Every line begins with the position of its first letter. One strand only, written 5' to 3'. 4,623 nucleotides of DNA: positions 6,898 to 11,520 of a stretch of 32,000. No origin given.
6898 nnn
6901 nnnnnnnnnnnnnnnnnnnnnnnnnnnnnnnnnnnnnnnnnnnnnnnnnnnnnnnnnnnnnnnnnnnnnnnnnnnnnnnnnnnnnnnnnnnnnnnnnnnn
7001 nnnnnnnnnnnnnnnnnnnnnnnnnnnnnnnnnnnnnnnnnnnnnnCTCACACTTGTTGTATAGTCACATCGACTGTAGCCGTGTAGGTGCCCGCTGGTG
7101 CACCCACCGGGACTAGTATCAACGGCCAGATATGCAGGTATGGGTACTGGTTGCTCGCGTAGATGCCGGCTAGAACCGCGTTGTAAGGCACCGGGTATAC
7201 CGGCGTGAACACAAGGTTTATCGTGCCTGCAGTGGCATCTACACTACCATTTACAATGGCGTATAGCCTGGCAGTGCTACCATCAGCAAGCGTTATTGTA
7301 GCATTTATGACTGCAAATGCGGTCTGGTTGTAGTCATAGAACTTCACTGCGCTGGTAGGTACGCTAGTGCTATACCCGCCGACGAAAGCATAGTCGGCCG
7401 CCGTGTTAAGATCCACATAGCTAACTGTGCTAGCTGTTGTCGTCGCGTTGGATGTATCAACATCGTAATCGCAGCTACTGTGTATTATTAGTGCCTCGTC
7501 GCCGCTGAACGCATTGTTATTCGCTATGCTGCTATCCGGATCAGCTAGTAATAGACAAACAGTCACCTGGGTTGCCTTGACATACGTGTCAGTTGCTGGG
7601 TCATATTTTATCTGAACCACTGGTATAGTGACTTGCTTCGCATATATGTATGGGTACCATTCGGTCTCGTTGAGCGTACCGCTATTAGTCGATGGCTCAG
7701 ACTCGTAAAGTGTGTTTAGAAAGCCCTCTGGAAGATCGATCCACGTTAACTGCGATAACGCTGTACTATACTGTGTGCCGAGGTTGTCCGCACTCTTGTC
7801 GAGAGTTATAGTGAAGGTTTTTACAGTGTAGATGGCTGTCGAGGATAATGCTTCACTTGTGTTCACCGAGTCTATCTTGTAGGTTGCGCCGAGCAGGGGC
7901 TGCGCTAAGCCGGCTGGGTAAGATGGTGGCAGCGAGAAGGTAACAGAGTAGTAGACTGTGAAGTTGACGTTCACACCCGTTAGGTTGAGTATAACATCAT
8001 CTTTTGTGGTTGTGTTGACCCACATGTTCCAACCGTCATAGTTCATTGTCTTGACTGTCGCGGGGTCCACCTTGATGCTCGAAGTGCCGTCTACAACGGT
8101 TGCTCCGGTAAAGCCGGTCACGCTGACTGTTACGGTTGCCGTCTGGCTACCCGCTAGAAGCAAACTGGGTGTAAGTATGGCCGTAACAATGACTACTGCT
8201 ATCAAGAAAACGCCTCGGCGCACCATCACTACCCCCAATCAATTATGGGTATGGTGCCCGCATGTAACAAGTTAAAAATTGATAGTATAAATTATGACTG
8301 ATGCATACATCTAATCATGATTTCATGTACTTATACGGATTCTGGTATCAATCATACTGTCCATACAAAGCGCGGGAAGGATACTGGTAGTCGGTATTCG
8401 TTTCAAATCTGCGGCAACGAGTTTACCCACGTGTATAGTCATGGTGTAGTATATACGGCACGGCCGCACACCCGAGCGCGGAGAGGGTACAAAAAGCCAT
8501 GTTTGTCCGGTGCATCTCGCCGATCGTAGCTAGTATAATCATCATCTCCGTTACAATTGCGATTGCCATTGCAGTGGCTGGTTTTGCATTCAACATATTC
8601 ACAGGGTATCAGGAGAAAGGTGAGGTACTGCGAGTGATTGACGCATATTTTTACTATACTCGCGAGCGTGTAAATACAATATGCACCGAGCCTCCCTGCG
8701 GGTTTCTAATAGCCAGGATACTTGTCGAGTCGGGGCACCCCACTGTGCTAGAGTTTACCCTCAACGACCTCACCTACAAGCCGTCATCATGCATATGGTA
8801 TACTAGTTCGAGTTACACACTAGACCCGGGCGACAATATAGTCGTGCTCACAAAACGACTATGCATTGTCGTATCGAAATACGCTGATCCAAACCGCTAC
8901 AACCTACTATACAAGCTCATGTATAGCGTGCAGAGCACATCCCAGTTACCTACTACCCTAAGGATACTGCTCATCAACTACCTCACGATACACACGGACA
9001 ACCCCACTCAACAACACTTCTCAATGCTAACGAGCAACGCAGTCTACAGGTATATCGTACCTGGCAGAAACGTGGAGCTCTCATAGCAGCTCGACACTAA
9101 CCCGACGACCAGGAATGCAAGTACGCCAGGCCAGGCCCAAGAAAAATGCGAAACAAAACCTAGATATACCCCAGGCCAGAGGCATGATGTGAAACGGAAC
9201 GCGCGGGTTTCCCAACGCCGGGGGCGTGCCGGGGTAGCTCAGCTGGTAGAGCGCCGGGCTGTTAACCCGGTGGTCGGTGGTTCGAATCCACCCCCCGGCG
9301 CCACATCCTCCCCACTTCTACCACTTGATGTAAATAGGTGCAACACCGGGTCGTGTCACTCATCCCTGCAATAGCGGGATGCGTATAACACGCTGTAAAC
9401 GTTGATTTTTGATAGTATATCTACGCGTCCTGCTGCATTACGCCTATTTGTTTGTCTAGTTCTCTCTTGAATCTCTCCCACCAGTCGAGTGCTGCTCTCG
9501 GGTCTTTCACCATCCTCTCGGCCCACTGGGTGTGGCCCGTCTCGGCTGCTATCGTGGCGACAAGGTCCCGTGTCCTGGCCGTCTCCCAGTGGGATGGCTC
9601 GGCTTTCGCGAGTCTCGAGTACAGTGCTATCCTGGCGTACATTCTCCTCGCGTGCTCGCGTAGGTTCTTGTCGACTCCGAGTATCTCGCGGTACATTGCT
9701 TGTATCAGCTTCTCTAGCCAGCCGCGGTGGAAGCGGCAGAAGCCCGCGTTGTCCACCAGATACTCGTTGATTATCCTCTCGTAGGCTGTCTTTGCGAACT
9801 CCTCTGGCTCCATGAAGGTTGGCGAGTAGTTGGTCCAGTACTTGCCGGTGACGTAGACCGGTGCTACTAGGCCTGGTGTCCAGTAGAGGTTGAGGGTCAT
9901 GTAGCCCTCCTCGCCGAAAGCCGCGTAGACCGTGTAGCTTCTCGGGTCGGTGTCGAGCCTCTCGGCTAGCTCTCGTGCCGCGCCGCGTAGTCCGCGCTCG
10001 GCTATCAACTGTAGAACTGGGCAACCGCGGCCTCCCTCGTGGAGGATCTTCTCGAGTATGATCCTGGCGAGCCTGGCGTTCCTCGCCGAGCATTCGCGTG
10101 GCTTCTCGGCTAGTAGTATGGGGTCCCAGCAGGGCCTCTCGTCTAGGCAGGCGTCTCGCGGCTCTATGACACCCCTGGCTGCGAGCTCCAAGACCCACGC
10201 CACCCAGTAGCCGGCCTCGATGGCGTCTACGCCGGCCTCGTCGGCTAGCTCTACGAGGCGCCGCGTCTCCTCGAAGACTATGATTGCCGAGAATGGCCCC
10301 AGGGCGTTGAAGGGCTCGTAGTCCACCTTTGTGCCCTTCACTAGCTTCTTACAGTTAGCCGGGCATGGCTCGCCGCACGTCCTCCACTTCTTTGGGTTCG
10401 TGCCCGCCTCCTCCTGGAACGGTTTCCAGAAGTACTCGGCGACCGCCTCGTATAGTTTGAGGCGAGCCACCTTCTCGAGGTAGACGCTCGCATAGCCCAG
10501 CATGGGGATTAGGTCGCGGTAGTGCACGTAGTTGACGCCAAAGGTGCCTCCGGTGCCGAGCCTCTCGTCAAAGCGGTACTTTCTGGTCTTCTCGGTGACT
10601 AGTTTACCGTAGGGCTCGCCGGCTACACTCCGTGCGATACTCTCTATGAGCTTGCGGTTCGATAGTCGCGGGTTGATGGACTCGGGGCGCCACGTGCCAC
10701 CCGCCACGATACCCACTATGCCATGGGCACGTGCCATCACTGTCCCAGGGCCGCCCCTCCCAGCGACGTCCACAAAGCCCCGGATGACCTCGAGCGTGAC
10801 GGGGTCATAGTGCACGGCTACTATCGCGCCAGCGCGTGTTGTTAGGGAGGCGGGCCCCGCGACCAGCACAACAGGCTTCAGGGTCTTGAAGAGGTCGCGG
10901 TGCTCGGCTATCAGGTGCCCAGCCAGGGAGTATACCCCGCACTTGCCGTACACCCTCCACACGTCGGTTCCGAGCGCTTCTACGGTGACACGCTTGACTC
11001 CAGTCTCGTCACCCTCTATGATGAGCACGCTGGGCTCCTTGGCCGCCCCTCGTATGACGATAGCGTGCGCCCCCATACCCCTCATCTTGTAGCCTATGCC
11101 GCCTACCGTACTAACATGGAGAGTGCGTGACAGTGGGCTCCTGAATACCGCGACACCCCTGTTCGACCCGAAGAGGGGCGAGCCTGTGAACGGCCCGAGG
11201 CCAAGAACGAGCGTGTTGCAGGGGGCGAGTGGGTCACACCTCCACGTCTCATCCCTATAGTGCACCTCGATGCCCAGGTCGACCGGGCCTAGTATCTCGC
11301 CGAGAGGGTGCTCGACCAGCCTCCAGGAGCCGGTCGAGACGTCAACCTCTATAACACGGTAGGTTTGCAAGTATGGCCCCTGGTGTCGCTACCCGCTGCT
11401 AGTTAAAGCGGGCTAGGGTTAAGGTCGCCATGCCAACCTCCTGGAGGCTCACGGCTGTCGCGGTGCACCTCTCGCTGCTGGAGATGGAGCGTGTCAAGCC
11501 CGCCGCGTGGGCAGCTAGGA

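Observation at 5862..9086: Candidate surface-filament module: sequon-rich beta-protein, membrane-anchored PapD-like protein and a divergent type IV pilin-like gene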

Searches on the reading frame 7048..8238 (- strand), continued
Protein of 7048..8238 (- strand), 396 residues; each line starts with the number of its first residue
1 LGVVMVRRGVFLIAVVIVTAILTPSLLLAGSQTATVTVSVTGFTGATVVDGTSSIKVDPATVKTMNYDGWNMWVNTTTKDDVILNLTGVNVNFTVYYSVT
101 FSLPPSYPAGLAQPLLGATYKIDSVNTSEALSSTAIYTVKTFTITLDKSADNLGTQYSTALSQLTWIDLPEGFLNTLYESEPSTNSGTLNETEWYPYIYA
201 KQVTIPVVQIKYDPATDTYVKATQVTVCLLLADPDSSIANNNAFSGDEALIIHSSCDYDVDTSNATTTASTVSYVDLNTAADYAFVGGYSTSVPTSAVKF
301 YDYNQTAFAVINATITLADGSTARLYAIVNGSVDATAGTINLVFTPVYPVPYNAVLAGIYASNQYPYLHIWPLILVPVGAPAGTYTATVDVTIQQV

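Call 86: search_solved_structures(query=A5, max_evalue=0.001, show_alignments=3)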
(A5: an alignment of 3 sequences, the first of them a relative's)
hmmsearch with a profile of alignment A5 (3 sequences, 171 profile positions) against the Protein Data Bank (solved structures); distinct sequences matched with E-value up to 0.001: 3.
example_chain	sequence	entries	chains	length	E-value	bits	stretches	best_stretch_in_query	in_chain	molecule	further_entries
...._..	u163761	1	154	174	2.7e-25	92.3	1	7-169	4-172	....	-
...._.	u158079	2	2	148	3.7e-20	75.6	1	32-170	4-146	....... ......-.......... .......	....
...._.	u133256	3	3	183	2.8e-17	66.2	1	35-168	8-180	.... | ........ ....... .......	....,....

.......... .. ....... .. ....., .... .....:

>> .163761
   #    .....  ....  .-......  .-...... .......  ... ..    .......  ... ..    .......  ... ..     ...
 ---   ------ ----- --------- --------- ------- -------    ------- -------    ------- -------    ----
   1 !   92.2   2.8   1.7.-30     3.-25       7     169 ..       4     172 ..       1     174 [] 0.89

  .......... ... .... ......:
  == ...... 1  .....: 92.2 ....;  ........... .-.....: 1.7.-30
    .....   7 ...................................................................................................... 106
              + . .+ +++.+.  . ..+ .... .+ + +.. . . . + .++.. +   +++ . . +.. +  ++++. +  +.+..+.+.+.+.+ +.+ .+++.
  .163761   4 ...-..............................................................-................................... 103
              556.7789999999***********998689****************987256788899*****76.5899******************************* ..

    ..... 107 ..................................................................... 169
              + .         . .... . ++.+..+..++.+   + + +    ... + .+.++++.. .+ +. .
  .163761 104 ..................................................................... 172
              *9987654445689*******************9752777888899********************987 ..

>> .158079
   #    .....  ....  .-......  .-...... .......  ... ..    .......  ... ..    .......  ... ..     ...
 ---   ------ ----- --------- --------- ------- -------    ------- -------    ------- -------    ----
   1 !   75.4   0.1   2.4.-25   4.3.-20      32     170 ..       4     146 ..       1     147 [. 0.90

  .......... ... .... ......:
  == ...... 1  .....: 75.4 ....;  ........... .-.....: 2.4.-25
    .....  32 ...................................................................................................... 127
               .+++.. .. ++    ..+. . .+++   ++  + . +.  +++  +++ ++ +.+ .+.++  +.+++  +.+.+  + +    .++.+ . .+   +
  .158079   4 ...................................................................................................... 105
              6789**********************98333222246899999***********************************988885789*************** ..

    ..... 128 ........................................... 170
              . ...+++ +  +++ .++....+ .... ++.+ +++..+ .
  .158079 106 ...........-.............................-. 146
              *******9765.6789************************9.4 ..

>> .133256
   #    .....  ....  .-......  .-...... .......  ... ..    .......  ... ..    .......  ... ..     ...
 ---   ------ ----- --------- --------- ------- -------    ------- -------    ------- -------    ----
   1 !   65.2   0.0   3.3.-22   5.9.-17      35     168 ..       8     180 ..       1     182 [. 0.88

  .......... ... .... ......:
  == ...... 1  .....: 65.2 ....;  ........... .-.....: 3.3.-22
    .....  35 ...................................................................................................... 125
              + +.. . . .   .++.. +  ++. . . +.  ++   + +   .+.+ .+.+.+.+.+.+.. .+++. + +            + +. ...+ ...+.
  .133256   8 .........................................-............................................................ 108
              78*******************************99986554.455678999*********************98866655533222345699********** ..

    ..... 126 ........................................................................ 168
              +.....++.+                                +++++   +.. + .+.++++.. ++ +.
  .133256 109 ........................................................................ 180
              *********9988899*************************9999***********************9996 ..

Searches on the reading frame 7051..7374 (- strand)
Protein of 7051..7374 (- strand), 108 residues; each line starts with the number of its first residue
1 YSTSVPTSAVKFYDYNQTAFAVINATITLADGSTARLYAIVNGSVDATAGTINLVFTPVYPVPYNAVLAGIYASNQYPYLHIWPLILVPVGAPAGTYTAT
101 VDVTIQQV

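Call 52: search_protein_families(library=pfam, proteins=[window:7051-7374:-], max_evalue=10)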
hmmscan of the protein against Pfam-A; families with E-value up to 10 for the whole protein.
seq(108 aa): 2 families
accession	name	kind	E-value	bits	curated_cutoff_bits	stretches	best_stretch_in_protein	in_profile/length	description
PF24135.1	DUF7402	-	0.14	12.7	27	1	2-44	54-96/133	Domain of unknown function (DUF7402)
PF22680.2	Glyco_hydro_123_N_2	-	0.17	12.2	27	1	82-104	119-141/142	Glycoside hydrolase 123 N-terminal domain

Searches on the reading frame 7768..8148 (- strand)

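Call 52: search_protein_families(library=pfam, proteins=[window:7768-8148:-], max_evalue=10)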
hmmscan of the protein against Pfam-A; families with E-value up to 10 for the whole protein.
seq(127 aa): 1 family
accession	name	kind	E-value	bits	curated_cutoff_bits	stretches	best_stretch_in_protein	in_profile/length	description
PF17786.7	Mannosidase_ig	-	0.045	14.7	23.4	1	2-57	15-70/91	Mannosidase Ig/CBM-like domain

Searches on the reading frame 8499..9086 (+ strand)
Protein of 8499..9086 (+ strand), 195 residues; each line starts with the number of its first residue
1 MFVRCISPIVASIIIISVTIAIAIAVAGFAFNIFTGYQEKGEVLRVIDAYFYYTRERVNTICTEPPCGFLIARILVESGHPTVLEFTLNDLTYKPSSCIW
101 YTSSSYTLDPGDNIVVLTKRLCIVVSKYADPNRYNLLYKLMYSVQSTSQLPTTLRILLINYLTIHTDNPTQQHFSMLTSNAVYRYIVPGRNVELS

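Call 3: search_protein_families(library=pfam, proteins=[window:8499-9086:+], max_evalue=1)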
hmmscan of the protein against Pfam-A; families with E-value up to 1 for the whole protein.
window:8499-9086:+ (195 aa): 1 family
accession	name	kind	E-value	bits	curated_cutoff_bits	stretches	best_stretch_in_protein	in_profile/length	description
PF07790.16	Pilin_N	-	0.0011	20.3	25.2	1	5-40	2-36/78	Archaeal Type IV pilin, N-terminal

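Call 4: search_protein_families(library=ncbifam, proteins=[window:8499-9086:+], max_evalue=1)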
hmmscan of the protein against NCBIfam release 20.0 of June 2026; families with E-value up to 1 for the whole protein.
window:8499-9086:+ (195 aa): 2 families
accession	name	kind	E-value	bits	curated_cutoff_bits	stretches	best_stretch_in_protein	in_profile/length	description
TIGR02537.2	arch_flag_Nterm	domain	0.0012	18.3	20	1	6-31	5-30/33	archaellin/type IV pilin N-terminal domain-containing protein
NF046073.1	UpsA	equivalog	0.0071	16.5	130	1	4-34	2-32/136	pilin subunit UpsA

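Call 59: search_protein_families(library=pfam, alignment_id=A6, max_evalue=1)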
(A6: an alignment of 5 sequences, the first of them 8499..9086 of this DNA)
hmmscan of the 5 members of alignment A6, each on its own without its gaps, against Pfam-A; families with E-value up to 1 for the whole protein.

A. member 1, window:8499-9086:+ (195 aa): 1 family
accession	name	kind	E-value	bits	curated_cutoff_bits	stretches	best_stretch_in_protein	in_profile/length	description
PF07790.16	Pilin_N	-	0.0011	20.3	25.2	1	5-40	2-36/78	Archaeal Type IV pilin, N-terminal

B. families by the number of members that match (of 5 scanned): 2 families
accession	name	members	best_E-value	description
PF07790.16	Pilin_N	1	0.0011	Archaeal Type IV pilin, N-terminal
PF20226.3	DUF6585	1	0.2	Family of unknown function (DUF6585)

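Call 60: search_solved_structures(query=A6, max_evalue=10)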
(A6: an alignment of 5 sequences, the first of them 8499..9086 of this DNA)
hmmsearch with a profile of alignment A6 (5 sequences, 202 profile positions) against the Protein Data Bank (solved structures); distinct sequences matched with E-value up to 10: 8.
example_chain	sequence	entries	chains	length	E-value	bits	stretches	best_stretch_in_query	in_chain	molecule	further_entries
8fjs_A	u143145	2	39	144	0.0024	20.7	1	4-53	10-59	Pilin_N domain-containing protein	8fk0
8tib_A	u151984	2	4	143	0.0044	19.8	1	5-49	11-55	DUF973 family protein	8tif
6nav_A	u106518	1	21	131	0.017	17.9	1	10-50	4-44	M9UD72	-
6w8x_A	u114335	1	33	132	0.026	17.3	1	10-53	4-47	pilin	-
8gi2_A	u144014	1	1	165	0.046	16.5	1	4-35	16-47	Natrinema pilin, PilA2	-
9myg_A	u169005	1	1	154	0.047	16.5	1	4-37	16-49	Archaeal Type IV pilin N-terminal domain-containing protein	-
7txi_A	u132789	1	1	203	0.43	13.3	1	1-43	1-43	Probable flagellin 1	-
8fj5_A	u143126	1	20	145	0.65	12.7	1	5-41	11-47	Pilin_N domain-containing protein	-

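Call 64: search_protein_families(library=phrogs, proteins=[window:8499-9086:+], max_evalue=0.1)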
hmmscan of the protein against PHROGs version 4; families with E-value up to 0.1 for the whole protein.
window:8499-9086:+ (195 aa): 0 families

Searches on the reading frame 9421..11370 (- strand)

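Call 3: search_protein_families(library=pfam, proteins=[window:9421-11370:-], max_evalue=1)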
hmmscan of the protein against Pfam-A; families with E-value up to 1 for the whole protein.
window:9421-11370:- (649 aa): 3 families
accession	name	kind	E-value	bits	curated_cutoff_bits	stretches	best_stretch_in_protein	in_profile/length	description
PF02730.20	AFOR_N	-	3.5e-35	122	29.8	1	5-226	2-199/199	Aldehyde ferredoxin oxidoreductase, N-terminal domain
PF01314.23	AFOR_C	-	2.7e-12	47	27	1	275-407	24-153/385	Aldehyde ferredoxin oxidoreductase, domains 2 & 3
PF13794.12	MiaE_2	-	0.11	12.6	25.2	1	593-629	111-144/185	tRNA-(MS[2]IO[6]A)-hydroxylase (MiaE)-like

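Call 4: search_protein_families(library=ncbifam, proteins=[window:9421-11370:-], max_evalue=1)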
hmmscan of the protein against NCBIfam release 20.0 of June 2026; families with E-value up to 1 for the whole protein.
window:9421-11370:- (649 aa): 2 families
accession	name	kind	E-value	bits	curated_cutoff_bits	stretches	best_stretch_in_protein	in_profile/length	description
NF040818.1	GAPOR_Arch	equivalog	9.7e-134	447.1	1300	1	4-644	3-650/654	glyceraldehyde-3-phosphate:ferredoxin oxidoreductase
NF007354.0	PRK09849.1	equivalog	5.7e-07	28.5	868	1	6-126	12-136/703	aldehyde ferredoxin oxidoreductase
